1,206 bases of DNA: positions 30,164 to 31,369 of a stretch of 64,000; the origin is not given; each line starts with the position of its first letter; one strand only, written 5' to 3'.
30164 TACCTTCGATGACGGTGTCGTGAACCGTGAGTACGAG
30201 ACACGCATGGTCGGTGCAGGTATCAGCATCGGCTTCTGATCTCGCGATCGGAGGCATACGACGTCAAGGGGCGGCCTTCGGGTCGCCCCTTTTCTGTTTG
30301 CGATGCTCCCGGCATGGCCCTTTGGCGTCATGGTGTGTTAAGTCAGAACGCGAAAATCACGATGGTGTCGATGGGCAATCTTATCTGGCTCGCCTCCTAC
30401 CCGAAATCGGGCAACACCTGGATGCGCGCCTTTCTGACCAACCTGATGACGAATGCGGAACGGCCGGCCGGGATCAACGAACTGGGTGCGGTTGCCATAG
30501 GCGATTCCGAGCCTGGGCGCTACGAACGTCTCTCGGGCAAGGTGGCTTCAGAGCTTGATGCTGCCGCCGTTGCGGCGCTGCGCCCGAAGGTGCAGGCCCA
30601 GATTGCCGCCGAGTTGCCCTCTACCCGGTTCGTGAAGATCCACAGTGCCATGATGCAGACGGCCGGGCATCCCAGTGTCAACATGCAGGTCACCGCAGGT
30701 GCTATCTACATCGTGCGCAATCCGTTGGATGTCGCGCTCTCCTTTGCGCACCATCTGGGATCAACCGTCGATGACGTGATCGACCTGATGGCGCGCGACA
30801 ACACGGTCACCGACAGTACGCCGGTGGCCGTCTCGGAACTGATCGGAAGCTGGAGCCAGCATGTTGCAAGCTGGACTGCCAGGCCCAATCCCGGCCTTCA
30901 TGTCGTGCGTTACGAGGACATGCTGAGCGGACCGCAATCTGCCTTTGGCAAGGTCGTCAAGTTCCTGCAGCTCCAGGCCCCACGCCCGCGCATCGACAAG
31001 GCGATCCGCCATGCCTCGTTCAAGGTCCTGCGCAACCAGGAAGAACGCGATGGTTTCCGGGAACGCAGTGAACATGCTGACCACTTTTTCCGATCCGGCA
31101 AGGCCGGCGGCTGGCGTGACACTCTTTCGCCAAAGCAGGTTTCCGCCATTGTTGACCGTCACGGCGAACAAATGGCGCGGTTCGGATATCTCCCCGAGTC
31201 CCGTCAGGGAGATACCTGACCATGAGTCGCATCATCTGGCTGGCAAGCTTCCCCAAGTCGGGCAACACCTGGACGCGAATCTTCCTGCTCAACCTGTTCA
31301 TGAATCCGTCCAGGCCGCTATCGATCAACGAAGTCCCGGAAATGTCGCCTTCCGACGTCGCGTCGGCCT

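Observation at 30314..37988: Nine tandem, co-directional paralogous SULT-like PAPS sulfotransferases form a compact array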

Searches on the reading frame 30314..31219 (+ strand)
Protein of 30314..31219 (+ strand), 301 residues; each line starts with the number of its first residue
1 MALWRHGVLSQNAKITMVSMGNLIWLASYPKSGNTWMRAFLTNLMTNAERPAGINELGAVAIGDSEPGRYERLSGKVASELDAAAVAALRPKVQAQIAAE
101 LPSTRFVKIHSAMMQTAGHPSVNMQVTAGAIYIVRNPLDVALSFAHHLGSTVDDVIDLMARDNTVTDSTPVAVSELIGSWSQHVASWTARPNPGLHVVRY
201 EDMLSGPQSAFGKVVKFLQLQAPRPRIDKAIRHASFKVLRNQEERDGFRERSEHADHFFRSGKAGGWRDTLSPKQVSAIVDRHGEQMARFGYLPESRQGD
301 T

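Call 3: search_protein_families(library=pfam, proteins=[window:30314-31219:+], max_evalue=0.01)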
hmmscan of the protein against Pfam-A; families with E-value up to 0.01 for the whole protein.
window:30314-31219:+ (301 aa): 3 families
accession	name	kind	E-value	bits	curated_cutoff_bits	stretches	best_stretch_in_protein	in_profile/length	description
PF00685.33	Sulfotransfer_1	-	1.8e-31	109.9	22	1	24-291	4-255/255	Sulfotransferase domain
PF13469.12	Sulfotransfer_3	-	3.5e-05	24.6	27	1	128-221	125-213/216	Sulfotransferase family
PF10910.14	Phage_gene29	-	0.00081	20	29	1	170-251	31-113/124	Phage gene 29 protein family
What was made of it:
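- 30371..31219 (+): S1 sulfotransferase (an alternative annotated start is 30314). PF00685 at E 2e-31 (call 3).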

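Call 4: search_protein_families(library=ncbifam, proteins=[window:30314-31219:+], max_evalue=0.01)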
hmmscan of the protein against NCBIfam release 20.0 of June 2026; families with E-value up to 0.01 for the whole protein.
window:30314-31219:+ (301 aa): 0 families

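Call 9: find_homologous_proteins(query=A1, max_evalue=1e-10)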
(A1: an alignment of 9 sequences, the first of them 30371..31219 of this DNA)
Query A1 (9 sequences) (282 aa, profile of the alignment): 7903 proteins with E <= 1e-10 among 8000 candidates; the best 120 are listed.
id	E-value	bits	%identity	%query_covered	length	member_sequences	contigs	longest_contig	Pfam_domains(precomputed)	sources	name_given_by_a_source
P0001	8.4e-138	476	52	98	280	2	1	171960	PF13469.13,PF00685.34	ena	-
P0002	1.9e-136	472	51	98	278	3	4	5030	PF00685.34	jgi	jgi:hypothetical protein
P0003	3.8e-136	471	52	98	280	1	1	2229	PF13469.13,PF00685.34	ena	-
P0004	1.5e-135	469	53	98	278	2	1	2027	PF00685.34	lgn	-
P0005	3.3e-135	468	50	98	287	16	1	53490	PF13469.13,PF00685.34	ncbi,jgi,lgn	jgi:hypothetical protein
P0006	2.1e-134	465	51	98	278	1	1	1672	PF13469.13,PF00685.34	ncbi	-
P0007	2.6e-134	465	52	98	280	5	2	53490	PF13469.13,PF00685.34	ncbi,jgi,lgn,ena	jgi:hypothetical protein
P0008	2.6e-133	462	55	98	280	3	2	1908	PF13469.13,PF00685.34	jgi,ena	jgi:hypothetical protein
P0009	8.8e-133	460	50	98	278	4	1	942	PF13469.13,PF00685.34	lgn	-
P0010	2.6e-132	458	47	98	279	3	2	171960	PF00685.34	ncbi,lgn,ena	-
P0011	4.3e-132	458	51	98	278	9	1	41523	PF00685.34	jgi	jgi:hypothetical protein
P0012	6.3e-132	457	51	98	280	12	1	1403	PF13469.13,PF00685.34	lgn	-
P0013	7.0e-132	457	52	98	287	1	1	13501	PF13469.13,PF00685.34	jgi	jgi:hypothetical protein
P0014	7.5e-132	457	100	100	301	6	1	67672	PF00685.34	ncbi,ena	-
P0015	1.2e-131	456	50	98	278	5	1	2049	PF13469.13,PF00685.34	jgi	jgi:hypothetical protein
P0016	1.5e-131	456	53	98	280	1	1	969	PF13469.13,PF00685.34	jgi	jgi:hypothetical protein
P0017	4.6e-131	454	46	98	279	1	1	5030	PF00685.34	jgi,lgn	jgi:hypothetical protein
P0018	1.3e-130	453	51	98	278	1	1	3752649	PF00685.34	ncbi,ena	-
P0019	2.3e-130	452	51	98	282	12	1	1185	PF00685.34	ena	-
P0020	2.4e-130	452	51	98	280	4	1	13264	PF13469.13,PF00685.34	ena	-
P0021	5.3e-130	451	51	98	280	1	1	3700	PF13469.13,PF00685.34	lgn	-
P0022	5.6e-130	451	53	99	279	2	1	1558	PF13469.13,PF00685.34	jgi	jgi:hypothetical protein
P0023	9.7e-130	450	83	98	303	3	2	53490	PF00685.34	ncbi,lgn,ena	-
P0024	1.5e-129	449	54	98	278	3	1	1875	PF00685.34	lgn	-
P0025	2.5e-129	449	49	98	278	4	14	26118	PF00685.34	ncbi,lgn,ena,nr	ncbi:MAG: sulfotransferase domain-containing protein [Alphaproteobacteria bacterium]|nr:sulfotransfe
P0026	6.8e-129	447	52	98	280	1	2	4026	PF13469.13,PF00685.34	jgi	-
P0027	1.2e-128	446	54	98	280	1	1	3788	PF13469.13,PF00685.34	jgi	-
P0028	1.6e-128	446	51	98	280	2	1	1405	PF00685.34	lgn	-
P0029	1.6e-128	446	50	98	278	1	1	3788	PF00685.34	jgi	-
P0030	2.1e-128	446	53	98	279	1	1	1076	PF13469.13,PF00685.34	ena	-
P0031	2.4e-128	445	53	98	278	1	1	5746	PF00685.34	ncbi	-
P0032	3.1e-128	445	54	98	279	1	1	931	PF13469.13,PF00685.34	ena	-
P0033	3.9e-128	445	51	99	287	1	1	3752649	PF13469.13,PF00685.34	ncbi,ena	-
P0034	4.8e-128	444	52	98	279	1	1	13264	PF13469.13,PF00685.34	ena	-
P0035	1.2e-127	443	49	98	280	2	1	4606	PF00685.34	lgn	-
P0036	1.5e-127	443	49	98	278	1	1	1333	PF00685.34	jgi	jgi:hypothetical protein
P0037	1.7e-127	443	52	98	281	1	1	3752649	PF13469.13,PF00685.34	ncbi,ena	-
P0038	1.9e-127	442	53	98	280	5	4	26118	PF13469.13,PF00685.34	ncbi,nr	ncbi:MAG: sulfotransferase domain-containing protein [Rhodospirillaceae bacterium]|nr:sulfotransfera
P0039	2.2e-127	442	52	98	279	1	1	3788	PF13469.13,PF00685.34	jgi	-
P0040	2.6e-127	442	53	98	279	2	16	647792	PF13469.13,PF00685.34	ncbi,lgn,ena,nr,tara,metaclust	ncbi:MAG: sulfotransferase [Rhodospirillaceae bacterium]|nr:sulfotransferase [Rhodospirillaceae bact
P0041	2.7e-127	442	51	98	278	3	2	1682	PF00685.34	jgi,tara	tara:strand:- start:15929 stop:16765 length:837 start_codon:yes stop_codon:yes gene_type:complete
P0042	3.1e-127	442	86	98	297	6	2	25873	PF00685.34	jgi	jgi:hypothetical protein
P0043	3.8e-127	441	49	98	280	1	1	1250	PF13469.13,PF00685.34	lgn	-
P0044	5.4e-127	441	50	98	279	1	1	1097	PF13469.13,PF00685.34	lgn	-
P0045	7.8e-127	440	52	98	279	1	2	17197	PF13469.13,PF00685.34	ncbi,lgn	-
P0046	8.1e-127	440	48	98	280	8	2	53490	PF00685.34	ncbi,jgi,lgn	jgi:hypothetical protein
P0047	8.2e-127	440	50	98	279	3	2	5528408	PF13469.13,PF00685.34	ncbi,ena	-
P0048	1.0e-126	440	82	98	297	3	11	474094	PF00685.34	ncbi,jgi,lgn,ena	jgi:hypothetical protein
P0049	4.9e-126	438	52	98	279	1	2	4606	PF13469.13,PF00685.34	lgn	-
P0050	5.0e-126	438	47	98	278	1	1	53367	PF00685.34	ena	-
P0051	5.5e-126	438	46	98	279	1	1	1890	PF00685.34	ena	-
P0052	6.2e-126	437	49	98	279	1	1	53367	PF13469.13,PF00685.34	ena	-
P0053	6.9e-126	437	49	98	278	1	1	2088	PF13469.13,PF00685.34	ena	-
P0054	2.1e-125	436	44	98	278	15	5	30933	PF00685.34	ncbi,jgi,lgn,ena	ncbi:MAG: sulfotransferase domain-containing protein [Alphaproteobacteria bacterium]|jgi:hypothetica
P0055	4.5e-125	435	51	98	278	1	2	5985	PF00685.34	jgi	-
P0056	5.5e-125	434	49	98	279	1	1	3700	PF13469.13,PF00685.34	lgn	-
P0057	8.0e-125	434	51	98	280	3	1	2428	PF13469.13,PF00685.34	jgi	-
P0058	8.0e-125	434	44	98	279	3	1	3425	PF00685.34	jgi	jgi:hypothetical protein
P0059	9.3e-125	434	51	98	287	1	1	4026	PF00685.34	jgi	-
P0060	1.2e-124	433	75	99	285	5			PF13469.13,PF00685.34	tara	tara:strand:- start:116 stop:973 length:858 start_codon:yes stop_codon:yes gene_type:complete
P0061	1.2e-124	433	45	98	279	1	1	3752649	PF00685.34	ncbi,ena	-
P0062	1.6e-124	433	52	98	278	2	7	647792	PF00685.34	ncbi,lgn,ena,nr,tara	ncbi:MAG: sulfotransferase [Rhodospirillaceae bacterium]|nr:sulfotransferase [Rhodospirillaceae bact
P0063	2.1e-124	432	52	98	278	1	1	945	PF13469.13,PF00685.34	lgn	-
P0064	2.3e-124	432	50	98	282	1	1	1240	PF13469.13,PF00685.34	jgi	jgi:hypothetical protein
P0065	2.7e-124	432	50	98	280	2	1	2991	PF13469.13,PF00685.34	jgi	jgi:hypothetical protein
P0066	3.2e-124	432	50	98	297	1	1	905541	PF00685.34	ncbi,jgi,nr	ncbi:MAG: sulfotransferase domain-containing protein [Rhodospirillales bacterium]|nr:sulfotransferas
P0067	3.7e-124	432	49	98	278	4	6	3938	PF13469.13,PF00685.34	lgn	-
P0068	4.1e-124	432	52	98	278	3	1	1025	PF13469.13,PF00685.34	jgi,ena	jgi:hypothetical protein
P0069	5.4e-124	431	50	98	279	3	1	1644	PF13469.13,PF00685.34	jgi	jgi:hypothetical protein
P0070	5.5e-124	431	53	99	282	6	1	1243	PF13469.13,PF00685.34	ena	-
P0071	5.6e-124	431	49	98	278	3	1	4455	PF00685.34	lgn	-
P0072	6.2e-124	431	47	98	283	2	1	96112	PF13469.13,PF00685.34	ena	-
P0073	1.0e-123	430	52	99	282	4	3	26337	PF13469.13,PF00685.34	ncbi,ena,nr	ncbi:MAG: sulfotransferase domain-containing protein [Proteobacteria bacterium]|nr:sulfotransferase 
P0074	3.3e-123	429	52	98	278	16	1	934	PF13469.13,PF00685.34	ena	-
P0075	6.2e-123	428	50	98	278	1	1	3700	PF00685.34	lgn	-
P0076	6.3e-123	428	44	98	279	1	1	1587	PF00685.34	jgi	-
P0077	8.4e-123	427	49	98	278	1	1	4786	PF00685.34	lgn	-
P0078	1.3e-122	427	46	98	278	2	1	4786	PF00685.34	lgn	-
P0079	1.5e-122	426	47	98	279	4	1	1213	PF13469.13,PF00685.34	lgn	-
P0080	1.6e-122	426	48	98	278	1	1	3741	PF13469.13,PF00685.34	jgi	jgi:hypothetical protein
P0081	1.9e-122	426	44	98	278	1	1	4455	PF00685.34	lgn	-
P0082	3.4e-122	425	54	98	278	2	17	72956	PF13469.13,PF00685.34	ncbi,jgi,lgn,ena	jgi:hypothetical protein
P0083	3.7e-122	425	46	98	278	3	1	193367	PF00685.34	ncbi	ncbi:MAG: sulfotransferase domain-containing protein [Pseudomonadota bacterium]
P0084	4.6e-122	425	48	98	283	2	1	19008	PF13469.13,PF00685.34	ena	-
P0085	6.0e-122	424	49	98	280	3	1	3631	PF13469.13,PF00685.34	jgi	jgi:Sulfotransferase domain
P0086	6.8e-122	424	51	98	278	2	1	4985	PF00685.34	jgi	-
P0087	1.0e-121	424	52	98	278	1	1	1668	PF00685.34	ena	-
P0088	1.1e-121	424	50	98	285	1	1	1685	PF13469.13,PF00685.34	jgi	jgi:hypothetical protein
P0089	1.2e-121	423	50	98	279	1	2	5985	PF13469.13,PF00685.34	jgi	-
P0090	1.4e-121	423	45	98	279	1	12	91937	PF13469.13,PF00685.34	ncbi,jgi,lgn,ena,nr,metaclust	ncbi:MAG: sulfotransferase domain-containing protein [Alphaproteobacteria bacterium]|jgi:hypothetica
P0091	2.0e-121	423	44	99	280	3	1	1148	PF13469.13,PF00685.34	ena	-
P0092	2.5e-121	422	45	98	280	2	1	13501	PF00685.34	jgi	jgi:hypothetical protein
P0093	2.7e-121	422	66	97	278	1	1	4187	PF13469.13,PF00685.34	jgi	jgi:hypothetical protein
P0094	2.7e-121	422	51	98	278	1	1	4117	PF00685.34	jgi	-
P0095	3.3e-121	422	46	98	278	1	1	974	PF00685.34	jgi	jgi:hypothetical protein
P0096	3.7e-121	422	51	98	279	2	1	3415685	PF13469.13,PF00685.34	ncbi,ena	-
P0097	4.4e-121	422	51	98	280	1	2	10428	PF00685.34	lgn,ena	-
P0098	5.6e-121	421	52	99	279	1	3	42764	PF13469.13,PF00685.34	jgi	jgi:hypothetical protein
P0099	1.1e-120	420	48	96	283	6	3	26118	PF13469.13,PF00685.34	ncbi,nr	ncbi:MAG: sulfotransferase domain-containing protein [Alphaproteobacteria bacterium]|nr:sulfotransfe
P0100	1.5e-120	420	47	98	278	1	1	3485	PF13469.13,PF00685.34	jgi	jgi:hypothetical protein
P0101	1.6e-120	420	46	98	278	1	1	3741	PF00685.34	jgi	jgi:hypothetical protein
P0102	1.8e-120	420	47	98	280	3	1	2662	PF13469.13,PF00685.34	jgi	-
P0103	1.9e-120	419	54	98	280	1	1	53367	PF13469.13,PF00685.34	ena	-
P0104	2.0e-120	419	50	98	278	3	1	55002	PF00685.34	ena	-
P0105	2.2e-120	419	53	98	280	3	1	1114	PF13469.13,PF00685.34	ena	-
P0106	2.4e-120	419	63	98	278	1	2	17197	PF13469.13,PF00685.34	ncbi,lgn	-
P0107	2.6e-120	419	47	97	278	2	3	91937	PF13469.13,PF00685.34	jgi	jgi:hypothetical protein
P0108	2.7e-120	419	51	98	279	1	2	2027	PF13469.13,PF00685.34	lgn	-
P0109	2.9e-120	419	47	98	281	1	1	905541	PF00685.34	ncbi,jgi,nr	ncbi:MAG: sulfotransferase domain-containing protein [Rhodospirillales bacterium]|nr:sulfotransferas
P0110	3.0e-120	419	53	98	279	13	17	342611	PF13469.13,PF00685.34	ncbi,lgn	-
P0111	3.4e-120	419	50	98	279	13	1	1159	PF13469.13,PF00685.34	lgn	-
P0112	3.7e-120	419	54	98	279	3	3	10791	PF13469.13,PF00685.34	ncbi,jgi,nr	ncbi:MAG: sulfotransferase domain-containing protein [Alphaproteobacteria bacterium]|nr:sulfotransfe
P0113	3.9e-120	418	63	98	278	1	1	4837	PF13469.13,PF00685.34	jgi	jgi:Sulfotransferase domain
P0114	4.5e-120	418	45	98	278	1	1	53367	PF00685.34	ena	-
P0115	4.6e-120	418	43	98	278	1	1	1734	PF00685.34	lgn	-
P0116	4.8e-120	418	50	98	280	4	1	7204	PF13469.13,PF00685.34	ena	-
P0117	4.9e-120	418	52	98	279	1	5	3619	PF00685.34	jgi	jgi:hypothetical protein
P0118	5.4e-120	418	48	98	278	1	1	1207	PF13469.13,PF00685.34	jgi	jgi:hypothetical protein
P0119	6.1e-120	418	48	98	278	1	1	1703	PF00685.34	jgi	jgi:hypothetical protein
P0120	6.5e-120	418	48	98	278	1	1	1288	PF00685.34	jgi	jgi:hypothetical protein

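Call 10: find_related_loci(query=A1, collection=genome_contigs, flank=10000)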
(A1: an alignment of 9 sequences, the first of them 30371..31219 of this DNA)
Query A1 (282 aa) in genome_contigs; peptide patterns used: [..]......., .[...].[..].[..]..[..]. (x = any residue, [..] = any of these).
600 stretches matched a pattern (row limit reached: there are more); 576 encode a relative of the query (tblastn E <= 1e-3); the best 80 are kept; 79 distinct loci.
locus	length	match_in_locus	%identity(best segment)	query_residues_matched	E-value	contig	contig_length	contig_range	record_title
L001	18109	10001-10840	52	1-280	1e-95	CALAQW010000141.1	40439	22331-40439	MAG TPA_asm: uncultured Alphaproteobacteria bacterium isolate SRR1569898_bin.35_CONCOCT_v1.1_MAG genome assembly, contig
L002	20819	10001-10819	54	1-273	2e-93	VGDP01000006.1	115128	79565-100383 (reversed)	MAG: Alphaproteobacteria bacterium isolate M_DeepCast_50m_m2_221 M_DeepCast_50m_m2_221_Ga0194121_10000155, whole genome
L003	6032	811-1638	50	1-276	1e-90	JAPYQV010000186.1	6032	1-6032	MAG: Alphaproteobacteria bacterium isolate PW3.concoct.191_sub PW3_17732_length_6032_cov_7.796219, whole genome shotgun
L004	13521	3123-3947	51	1-275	2e-90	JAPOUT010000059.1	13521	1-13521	MAG: Hyphomicrobiales bacterium isolate CLI1_bin_3 NODE_271_length_13521_cov_157.817, whole genome shotgun sequence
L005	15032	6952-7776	51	1-275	4e-90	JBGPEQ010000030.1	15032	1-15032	MAG: Dongiaceae bacterium isolate OBJ_0618_7090110_87 k141_2054700_length_15032_cov_22.5657, whole genome shotgun sequen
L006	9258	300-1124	50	1-276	4e-90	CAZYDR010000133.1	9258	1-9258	MAG TPA_asm: uncultured Alphaproteobacteria bacterium isolate SRP308112_co1_372 genome assembly, contig: NODE_14246_leng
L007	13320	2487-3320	53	1-275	7e-91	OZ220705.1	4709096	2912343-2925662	MAG: Alphaproteobacteria bacterium isolate 2b4cf96f-57fc-4783-9a40-8293addbc307 genome assembly, chromosome: 1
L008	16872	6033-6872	50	1-280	2e-87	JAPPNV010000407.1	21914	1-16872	MAG: Rhodospirillales bacterium isolate RHO3_bin_80 NODE_3927_length_21914_cov_30.083764, whole genome shotgun sequence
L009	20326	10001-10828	47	1-276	1e-86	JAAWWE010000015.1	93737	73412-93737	MAG: Rhodobiaceae bacterium isolate FE80 Cluster2_contig_83, whole genome shotgun sequence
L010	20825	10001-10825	50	1-275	8e-87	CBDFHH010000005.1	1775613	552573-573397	MAG: Alphaproteobacteria bacterium isolate ca720d0a-e3d3-44bd-b835-9e3e1a19867a genome assembly, contig: contig_5, whole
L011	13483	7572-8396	47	1-275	7e-87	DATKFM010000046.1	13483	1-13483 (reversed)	MAG TPA_asm: Verrucomicrobiia bacterium isolate SMAG_U14525 k141_2551044, whole genome shotgun sequence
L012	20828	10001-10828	50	1-276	3e-86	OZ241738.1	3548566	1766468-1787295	MAG: Alphaproteobacteria bacterium isolate d8927372-aabd-44cb-9c9e-7bd42c52962c genome assembly, chromosome: 1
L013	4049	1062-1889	50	1-275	2e-86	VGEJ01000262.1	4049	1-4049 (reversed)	MAG: Alphaproteobacteria bacterium isolate K_Offshore_80m_m2_061 K_Offshore_80m_m2_061_Ga0194132_10037473, whole genome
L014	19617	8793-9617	48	1-275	3e-86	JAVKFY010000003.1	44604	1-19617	MAG: Alphaproteobacteria bacterium isolate F1-TOW-13 k141_56286, whole genome shotgun sequence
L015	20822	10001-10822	51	1-273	1e-85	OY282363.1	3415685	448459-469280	MAG: uncultured Alphaproteobacteria bacterium genome assembly, chromosome: 1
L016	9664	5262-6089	49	1-276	1e-85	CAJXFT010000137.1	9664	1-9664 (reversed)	MAG TPA_asm: uncultured Alphaproteobacteria bacterium isolate ERR599062_bin.171_MetaBAT_v2.12.1_MAG genome assembly, con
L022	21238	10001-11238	47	1-276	3e-84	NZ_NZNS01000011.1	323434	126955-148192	MAG: Parvibaculum sp. isolate EAC77 129725, whole genome shotgun sequence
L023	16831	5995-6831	49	1-276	5e-88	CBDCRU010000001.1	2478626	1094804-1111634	MAG: Alphaproteobacteria bacterium isolate 004192cc-7be1-4318-a486-98437b1b10df genome assembly, contig: contig_1, whole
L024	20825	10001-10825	48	1-275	2e-84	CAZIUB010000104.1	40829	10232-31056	MAG TPA_asm: uncultured Rhodospirillaceae bacterium isolate binchicken_co165_419 genome assembly, contig: k141_1491542,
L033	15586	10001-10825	48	1-275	1e-82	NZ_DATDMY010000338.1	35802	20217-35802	MAG: Dokdonella sp. isolate SMAG_U423 k141_117612, whole genome shotgun sequence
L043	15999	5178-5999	47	1-275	1e-79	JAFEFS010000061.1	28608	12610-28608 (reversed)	MAG: Proteobacteria bacterium isolate SZAS LIN-99 LIN-682__61__length-28608, whole genome shotgun sequence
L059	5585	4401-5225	46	1-275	8e-76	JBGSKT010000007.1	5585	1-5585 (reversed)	MAG: Lysobacterales bacterium isolate JTS-AC188 k141_1635767, whole genome shotgun sequence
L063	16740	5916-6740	43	1-275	6e-76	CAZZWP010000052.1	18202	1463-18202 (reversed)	MAG: uncultured Rudaea sp. isolate Brown_P.bin.2 genome assembly, contig: NODE_116_length_18202_cov_6.513528, whole geno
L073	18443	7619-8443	42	1-275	3e-74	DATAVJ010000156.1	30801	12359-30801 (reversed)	MAG TPA_asm: Rudaea sp. isolate SMAG_U5596 k141_3677657, whole genome shotgun sequence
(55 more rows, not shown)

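Call 12: find_encoding_contigs(protein=P0014, flank=10000, max_places=4)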
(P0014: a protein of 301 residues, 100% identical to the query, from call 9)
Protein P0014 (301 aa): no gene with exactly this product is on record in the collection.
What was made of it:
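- Tried and rejected: An exact look-up of P0014 found no contig on record (call 12).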

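Call 13: find_encoding_contigs(protein=P0018, flank=10000, max_places=3)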
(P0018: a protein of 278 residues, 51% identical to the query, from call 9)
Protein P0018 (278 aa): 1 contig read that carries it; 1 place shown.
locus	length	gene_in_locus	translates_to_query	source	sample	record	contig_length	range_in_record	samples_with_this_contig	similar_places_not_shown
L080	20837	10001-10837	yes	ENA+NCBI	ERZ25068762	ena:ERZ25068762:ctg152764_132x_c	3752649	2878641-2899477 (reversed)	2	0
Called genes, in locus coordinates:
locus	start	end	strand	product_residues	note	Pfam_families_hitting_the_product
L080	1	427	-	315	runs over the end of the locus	PF00685:Sulfotransfer_1 (weak), PF13469:Sulfotransfer_3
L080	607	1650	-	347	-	PF01075:Glyco_transf_9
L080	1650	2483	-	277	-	PF00685:Sulfotransfer_1 (weak), PF13469:Sulfotransfer_3 (faint)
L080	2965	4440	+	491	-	PF01943:Polysacc_synt, PF13440:Polysacc_synt_3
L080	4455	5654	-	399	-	PF13439:Glyco_transf_4, PF13579:Glyco_trans_4_4, PF00534:Glycos_transf_1 (weak)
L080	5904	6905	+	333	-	PF05050:Methyltransf_21 (weak)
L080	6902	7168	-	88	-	PF13340:DUF4096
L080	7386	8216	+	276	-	PF00685:Sulfotransfer_1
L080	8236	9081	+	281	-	PF00685:Sulfotransfer_1, PF13469:Sulfotransfer_3 (faint)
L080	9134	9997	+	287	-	PF00685:Sulfotransfer_1, PF13469:Sulfotransfer_3 (faint)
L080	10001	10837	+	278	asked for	PF00685:Sulfotransfer_1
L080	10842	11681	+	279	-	PF00685:Sulfotransfer_1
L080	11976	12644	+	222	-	PF01168:Ala_racemase_N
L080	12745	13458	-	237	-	PF12686:DUF3800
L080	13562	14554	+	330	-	PF00579:tRNA-synt_1b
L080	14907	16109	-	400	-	PF00557:Peptidase_M24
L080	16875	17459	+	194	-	-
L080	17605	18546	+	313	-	PF13795:HupE_UreJ_2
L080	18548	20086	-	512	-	PF13646:HEAT_2, PF03130:HEAT_PBS (faint), PF00514:Arm (faint), PF02985:HEAT (faint), PF13513:HEAT_EZ (faint), PF13646:HEAT_2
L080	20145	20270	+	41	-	-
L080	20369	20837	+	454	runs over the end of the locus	PF00202:Aminotran_3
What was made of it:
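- polysaccharide genes next to the array in L080 (call 13); In L080 the orthologous 5-copy array directly follows a Wzx-type flippase, GT4, GT9, a methyltransferase and other sulfotransferases (call 13). The L080 polysaccharide block replaces the porin and carries an IS remnant, so it may be an unrelated insertion (call 13).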

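Call 17: find_encoding_contigs(protein=P0129, flank=10000, max_places=4)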
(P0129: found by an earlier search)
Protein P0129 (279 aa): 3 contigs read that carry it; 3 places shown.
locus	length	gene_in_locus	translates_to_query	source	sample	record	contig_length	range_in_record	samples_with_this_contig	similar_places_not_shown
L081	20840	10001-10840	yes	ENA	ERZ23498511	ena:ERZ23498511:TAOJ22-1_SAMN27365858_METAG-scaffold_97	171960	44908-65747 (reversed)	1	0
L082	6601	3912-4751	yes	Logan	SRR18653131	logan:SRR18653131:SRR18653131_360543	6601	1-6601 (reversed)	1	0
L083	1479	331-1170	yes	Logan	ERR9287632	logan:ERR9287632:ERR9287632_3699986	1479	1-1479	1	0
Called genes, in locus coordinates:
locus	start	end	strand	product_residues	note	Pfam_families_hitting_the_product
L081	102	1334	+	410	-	PF13609:Porin_4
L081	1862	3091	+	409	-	PF13609:Porin_4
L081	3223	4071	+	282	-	PF00685:Sulfotransfer_1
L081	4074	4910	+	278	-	PF00685:Sulfotransfer_1, PF13469:Sulfotransfer_3 (weak)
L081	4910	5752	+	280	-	PF00685:Sulfotransfer_1, PF13469:Sulfotransfer_3 (weak)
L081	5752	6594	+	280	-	PF00685:Sulfotransfer_1, PF13469:Sulfotransfer_3 (weak)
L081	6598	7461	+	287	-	PF00685:Sulfotransfer_1, PF13469:Sulfotransfer_3 (faint)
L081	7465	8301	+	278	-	PF00685:Sulfotransfer_1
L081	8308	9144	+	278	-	PF00685:Sulfotransfer_1, PF13469:Sulfotransfer_3 (faint)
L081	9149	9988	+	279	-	PF00685:Sulfotransfer_1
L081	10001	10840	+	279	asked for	PF00685:Sulfotransfer_1, PF13469:Sulfotransfer_3 (weak)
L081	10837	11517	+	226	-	PF01168:Ala_racemase_N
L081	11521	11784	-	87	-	-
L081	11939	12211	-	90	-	-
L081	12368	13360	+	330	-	PF00579:tRNA-synt_1b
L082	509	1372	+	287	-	PF00685:Sulfotransfer_1, PF13469:Sulfotransfer_3 (faint)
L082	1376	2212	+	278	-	PF00685:Sulfotransfer_1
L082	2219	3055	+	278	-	PF00685:Sulfotransfer_1, PF13469:Sulfotransfer_3 (faint)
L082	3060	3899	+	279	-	PF00685:Sulfotransfer_1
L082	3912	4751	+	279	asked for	PF00685:Sulfotransfer_1, PF13469:Sulfotransfer_3 (weak)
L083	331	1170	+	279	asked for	PF00685:Sulfotransfer_1, PF13469:Sulfotransfer_3 (weak)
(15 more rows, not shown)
